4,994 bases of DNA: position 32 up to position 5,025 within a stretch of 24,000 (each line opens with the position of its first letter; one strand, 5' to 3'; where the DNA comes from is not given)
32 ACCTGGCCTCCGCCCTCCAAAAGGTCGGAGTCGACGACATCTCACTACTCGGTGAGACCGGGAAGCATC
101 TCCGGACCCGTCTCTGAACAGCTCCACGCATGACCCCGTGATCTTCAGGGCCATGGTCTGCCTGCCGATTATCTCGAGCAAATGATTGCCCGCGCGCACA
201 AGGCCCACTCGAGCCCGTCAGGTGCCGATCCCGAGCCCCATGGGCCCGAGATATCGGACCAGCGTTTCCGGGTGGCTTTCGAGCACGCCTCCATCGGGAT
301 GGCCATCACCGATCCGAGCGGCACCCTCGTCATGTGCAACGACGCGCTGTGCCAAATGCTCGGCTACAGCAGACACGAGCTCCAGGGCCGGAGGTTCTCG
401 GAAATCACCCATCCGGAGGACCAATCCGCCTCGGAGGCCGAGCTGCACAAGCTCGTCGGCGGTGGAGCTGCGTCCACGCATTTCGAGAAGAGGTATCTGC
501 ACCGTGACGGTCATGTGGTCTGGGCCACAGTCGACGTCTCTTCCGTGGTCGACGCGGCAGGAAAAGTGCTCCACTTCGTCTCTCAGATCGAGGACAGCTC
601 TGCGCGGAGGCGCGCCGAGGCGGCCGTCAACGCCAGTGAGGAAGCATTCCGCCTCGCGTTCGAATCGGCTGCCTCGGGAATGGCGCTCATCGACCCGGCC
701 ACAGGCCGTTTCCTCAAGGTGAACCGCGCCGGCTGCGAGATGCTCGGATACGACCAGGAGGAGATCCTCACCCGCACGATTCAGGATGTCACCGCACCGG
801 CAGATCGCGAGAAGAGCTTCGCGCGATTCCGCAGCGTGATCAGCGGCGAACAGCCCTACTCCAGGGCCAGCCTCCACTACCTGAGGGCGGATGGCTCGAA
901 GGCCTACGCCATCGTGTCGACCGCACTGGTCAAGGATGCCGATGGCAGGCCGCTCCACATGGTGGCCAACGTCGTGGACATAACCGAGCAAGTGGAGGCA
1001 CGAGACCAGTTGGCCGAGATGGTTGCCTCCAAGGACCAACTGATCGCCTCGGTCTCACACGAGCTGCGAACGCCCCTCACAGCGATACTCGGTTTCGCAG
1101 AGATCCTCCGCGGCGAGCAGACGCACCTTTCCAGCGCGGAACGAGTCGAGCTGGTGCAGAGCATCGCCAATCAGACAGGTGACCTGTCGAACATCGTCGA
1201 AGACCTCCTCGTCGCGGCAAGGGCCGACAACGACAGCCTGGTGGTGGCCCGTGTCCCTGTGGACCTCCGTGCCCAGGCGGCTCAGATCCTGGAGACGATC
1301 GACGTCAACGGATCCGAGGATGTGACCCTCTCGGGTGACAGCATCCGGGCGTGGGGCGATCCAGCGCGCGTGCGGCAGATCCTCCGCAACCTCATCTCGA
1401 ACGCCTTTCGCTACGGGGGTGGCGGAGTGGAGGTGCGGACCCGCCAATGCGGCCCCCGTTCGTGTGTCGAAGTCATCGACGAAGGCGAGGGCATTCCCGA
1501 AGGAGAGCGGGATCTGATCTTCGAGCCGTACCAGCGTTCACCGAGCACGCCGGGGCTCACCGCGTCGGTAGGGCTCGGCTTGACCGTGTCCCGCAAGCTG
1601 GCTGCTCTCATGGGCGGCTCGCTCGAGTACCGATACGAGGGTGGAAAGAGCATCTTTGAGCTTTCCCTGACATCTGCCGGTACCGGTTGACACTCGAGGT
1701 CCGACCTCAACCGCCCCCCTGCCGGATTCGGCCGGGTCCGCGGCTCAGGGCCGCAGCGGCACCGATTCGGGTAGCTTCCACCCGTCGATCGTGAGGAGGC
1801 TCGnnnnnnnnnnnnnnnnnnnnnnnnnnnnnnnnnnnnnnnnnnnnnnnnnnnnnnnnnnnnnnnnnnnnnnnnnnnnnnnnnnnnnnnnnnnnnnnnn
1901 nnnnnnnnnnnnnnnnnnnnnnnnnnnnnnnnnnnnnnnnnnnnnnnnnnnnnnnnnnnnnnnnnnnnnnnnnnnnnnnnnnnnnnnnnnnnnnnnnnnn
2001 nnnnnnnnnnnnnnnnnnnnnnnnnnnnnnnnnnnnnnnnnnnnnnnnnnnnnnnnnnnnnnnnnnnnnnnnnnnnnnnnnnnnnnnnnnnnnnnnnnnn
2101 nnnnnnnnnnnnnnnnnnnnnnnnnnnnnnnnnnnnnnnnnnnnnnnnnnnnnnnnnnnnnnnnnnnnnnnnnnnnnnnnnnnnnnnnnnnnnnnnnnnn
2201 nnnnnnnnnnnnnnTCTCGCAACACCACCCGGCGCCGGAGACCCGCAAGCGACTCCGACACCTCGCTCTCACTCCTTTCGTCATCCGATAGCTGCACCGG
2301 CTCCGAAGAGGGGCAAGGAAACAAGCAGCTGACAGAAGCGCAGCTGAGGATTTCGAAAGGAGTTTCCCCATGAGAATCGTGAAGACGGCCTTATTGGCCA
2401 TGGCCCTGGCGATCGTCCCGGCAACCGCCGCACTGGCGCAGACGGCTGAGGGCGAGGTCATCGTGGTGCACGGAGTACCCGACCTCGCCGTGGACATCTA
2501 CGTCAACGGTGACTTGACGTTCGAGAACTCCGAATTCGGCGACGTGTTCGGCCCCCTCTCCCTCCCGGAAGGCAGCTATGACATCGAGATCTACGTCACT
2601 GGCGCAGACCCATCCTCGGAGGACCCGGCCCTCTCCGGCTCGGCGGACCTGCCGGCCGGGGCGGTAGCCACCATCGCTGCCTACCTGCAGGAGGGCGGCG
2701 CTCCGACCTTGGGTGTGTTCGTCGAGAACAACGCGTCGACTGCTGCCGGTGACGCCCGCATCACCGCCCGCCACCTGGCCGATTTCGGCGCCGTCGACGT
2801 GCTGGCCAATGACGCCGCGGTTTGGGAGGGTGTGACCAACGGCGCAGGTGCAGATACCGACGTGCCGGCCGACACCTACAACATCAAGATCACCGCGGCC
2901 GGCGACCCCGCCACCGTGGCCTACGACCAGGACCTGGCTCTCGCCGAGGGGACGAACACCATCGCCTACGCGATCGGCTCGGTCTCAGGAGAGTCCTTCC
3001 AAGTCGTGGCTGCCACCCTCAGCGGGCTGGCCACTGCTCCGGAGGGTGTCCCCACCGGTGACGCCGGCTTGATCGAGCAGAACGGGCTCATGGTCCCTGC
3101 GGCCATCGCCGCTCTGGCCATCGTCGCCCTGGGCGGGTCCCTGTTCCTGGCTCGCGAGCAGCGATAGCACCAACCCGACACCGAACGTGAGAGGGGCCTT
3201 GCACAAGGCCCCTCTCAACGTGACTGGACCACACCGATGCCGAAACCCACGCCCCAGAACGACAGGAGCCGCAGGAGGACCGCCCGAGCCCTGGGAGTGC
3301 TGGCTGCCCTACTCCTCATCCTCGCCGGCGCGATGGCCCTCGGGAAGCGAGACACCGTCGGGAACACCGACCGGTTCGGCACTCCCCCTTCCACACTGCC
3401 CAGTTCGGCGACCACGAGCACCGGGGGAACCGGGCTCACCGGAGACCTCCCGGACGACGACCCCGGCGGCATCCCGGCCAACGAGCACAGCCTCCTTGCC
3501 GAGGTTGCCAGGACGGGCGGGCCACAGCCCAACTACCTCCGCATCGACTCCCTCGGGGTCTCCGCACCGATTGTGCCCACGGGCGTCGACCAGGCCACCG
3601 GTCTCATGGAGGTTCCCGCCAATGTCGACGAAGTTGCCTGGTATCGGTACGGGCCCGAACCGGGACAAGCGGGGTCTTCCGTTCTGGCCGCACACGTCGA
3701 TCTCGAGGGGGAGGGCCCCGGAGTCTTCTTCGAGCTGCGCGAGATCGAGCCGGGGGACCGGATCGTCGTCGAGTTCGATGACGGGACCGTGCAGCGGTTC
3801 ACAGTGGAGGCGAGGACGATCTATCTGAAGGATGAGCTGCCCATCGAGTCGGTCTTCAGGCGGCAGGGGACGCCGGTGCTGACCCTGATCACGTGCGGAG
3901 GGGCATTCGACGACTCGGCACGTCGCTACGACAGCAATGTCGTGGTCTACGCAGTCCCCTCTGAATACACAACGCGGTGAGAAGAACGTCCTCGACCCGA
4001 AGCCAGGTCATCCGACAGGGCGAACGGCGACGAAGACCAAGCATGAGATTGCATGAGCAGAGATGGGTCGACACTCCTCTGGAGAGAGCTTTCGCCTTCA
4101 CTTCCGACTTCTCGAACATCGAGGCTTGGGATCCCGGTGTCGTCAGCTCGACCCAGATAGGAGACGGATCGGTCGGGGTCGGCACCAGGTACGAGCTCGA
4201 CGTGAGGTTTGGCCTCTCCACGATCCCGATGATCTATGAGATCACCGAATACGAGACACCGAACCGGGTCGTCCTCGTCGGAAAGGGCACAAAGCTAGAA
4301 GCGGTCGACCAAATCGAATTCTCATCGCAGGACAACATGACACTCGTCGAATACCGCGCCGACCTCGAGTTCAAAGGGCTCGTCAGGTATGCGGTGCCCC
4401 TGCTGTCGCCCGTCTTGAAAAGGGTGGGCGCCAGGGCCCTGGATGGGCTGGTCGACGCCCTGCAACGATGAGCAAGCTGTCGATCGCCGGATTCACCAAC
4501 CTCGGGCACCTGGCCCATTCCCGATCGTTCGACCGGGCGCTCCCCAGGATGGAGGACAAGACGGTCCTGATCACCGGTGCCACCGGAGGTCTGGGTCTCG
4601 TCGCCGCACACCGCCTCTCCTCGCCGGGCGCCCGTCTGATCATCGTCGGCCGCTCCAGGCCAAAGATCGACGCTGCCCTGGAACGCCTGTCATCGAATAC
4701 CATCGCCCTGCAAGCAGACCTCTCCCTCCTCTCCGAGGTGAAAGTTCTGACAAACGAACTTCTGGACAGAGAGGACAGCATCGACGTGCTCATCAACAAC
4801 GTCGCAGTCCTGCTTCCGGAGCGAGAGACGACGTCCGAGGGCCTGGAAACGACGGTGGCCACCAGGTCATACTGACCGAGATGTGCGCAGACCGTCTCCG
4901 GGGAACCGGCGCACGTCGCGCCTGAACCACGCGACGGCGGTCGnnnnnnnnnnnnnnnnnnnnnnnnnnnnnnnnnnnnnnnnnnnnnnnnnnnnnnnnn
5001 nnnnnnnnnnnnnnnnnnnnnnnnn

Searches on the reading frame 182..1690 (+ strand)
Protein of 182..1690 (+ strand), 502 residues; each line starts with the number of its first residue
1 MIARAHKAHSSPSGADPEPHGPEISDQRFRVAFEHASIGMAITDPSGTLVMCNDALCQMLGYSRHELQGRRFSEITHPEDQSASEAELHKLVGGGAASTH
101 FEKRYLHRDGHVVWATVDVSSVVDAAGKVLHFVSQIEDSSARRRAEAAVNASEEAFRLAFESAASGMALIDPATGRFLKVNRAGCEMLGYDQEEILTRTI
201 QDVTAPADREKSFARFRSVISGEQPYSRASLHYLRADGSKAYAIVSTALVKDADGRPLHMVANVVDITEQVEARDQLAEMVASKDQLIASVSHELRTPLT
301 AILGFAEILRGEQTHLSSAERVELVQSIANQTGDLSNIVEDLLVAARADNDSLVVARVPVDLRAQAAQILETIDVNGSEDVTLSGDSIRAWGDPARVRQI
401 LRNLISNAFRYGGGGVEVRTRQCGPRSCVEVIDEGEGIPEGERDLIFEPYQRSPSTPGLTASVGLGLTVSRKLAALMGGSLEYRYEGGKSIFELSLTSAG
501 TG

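Call 56: search_protein_families(library=pfam, proteins=[window:182-1690:+], max_evalue=0.001)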
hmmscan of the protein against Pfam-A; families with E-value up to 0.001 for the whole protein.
window:182-1690:+ (502 aa): 9 families
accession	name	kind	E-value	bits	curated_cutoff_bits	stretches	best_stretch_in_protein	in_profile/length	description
PF00989.32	PAS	-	1.9e-29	102.4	22.6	2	28-138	2-112/113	PAS fold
PF13426.13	PAS_9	-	1.3e-28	99.8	27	2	39-140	3-102/103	PAS domain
PF08447.18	PAS_3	-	2.2e-27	95.6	25.6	2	50-133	2-86/89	PAS fold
PF13188.13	PAS_8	-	4.5e-23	80.7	21.8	2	27-81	1-55/65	PAS domain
PF08448.16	PAS_4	-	3.1e-22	79.3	23.1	2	163-271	4-109/110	PAS fold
PF02518.31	HATPase_c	-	3.2e-20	73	26.4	1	392-496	1-107/111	Histidine kinase-, DNA gyrase B-, and HSP90-like ATPase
PF00512.31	HisKA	-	1.8e-17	63.6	26.9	1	284-350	2-65/66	His Kinase A (phospho-acceptor) domain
PF12860.13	PAS_7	-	3.9e-06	27.4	27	1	34-78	2-47/115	PAS fold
PF14598.12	PAS_11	-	0.00031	21.1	25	0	43-117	8-81/109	PAS domain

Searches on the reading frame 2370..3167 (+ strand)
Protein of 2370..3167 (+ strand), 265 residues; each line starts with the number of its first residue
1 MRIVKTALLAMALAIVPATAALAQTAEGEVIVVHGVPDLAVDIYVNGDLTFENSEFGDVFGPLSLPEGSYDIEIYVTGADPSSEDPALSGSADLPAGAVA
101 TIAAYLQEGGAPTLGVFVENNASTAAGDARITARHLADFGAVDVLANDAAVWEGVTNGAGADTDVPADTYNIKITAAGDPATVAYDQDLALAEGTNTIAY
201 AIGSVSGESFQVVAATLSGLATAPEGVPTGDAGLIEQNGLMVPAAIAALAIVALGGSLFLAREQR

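Call 35: search_protein_families(library=pfam, proteins=[window:2370-3167:+], max_evalue=0.001)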
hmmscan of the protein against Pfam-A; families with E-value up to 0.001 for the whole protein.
window:2370-3167:+ (265 aa): 1 family
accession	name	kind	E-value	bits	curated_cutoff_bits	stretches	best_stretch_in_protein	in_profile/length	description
PF14344.12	DUF4397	-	9.5e-28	97.6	30.6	2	29-144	2-118/119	Domain of unknown function (DUF4397)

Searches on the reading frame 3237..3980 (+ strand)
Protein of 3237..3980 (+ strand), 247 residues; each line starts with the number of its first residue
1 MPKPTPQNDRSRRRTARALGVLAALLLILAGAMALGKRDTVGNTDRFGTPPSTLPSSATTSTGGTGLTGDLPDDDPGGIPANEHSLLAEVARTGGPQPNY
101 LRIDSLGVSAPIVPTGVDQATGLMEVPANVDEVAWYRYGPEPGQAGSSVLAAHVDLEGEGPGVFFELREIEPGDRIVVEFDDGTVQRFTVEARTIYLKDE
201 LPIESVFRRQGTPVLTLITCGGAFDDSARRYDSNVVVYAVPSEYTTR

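Call 3: search_protein_families(library=pfam, proteins=[window:3237-3980:+], max_evalue=0.01)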
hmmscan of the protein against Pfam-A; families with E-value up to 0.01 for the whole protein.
window:3237-3980:+ (247 aa): 1 family
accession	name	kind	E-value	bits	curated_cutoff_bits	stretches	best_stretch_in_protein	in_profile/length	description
PF04203.18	Sortase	-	6.6e-23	81.2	26.6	1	101-241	1-124/125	Sortase domain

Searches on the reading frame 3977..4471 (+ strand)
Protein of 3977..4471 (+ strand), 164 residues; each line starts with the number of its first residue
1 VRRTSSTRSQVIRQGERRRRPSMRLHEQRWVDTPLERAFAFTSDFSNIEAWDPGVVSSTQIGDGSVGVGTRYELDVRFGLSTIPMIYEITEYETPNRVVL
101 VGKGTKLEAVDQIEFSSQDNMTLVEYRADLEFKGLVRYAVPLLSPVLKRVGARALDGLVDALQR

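Call 3: search_protein_families(library=pfam, proteins=[window:3977-4471:+], max_evalue=0.01)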
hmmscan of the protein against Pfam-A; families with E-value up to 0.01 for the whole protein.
window:3977-4471:+ (164 aa): 2 families
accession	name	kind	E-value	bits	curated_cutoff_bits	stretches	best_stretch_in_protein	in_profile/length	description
PF10604.15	Polyketide_cyc2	-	8.6e-13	49.2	27.4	1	26-162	5-141/142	Polyketide cyclase / dehydrase and lipid transport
PF03364.25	Polyketide_cyc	-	0.0011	19.6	23.4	1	31-161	1-124/126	Polyketide cyclase / dehydrase and lipid transport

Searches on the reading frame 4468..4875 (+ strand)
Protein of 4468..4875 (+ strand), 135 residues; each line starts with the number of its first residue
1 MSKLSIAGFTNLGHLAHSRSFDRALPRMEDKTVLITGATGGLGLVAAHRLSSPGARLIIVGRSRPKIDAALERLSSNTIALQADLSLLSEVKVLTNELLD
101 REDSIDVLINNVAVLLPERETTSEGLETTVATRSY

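Call 3: search_protein_families(library=pfam, proteins=[window:4468-4875:+], max_evalue=0.01)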
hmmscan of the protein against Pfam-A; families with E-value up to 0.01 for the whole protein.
window:4468-4875:+ (135 aa): 5 families
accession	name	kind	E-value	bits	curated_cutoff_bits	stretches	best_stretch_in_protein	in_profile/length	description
PF00106.31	adh_short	-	4.2e-15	56.2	26.6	1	31-124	1-99/195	short chain dehydrogenase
PF13561.12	adh_short_C2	-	3.3e-08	33.8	27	1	37-132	1-103/236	Enoyl-(Acyl carrier protein) reductase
PF08659.16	KR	-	1.4e-07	32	22.6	1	32-111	2-88/180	KR domain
PF01488.26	Shikimate_DH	-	0.0024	18.4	24.3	1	23-91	5-76/138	Shikimate / quinate 5-dehydrogenase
PF01370.27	Epimerase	-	0.01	15.7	20.9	0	33-111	1-71/240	NAD dependent epimerase/dehydratase family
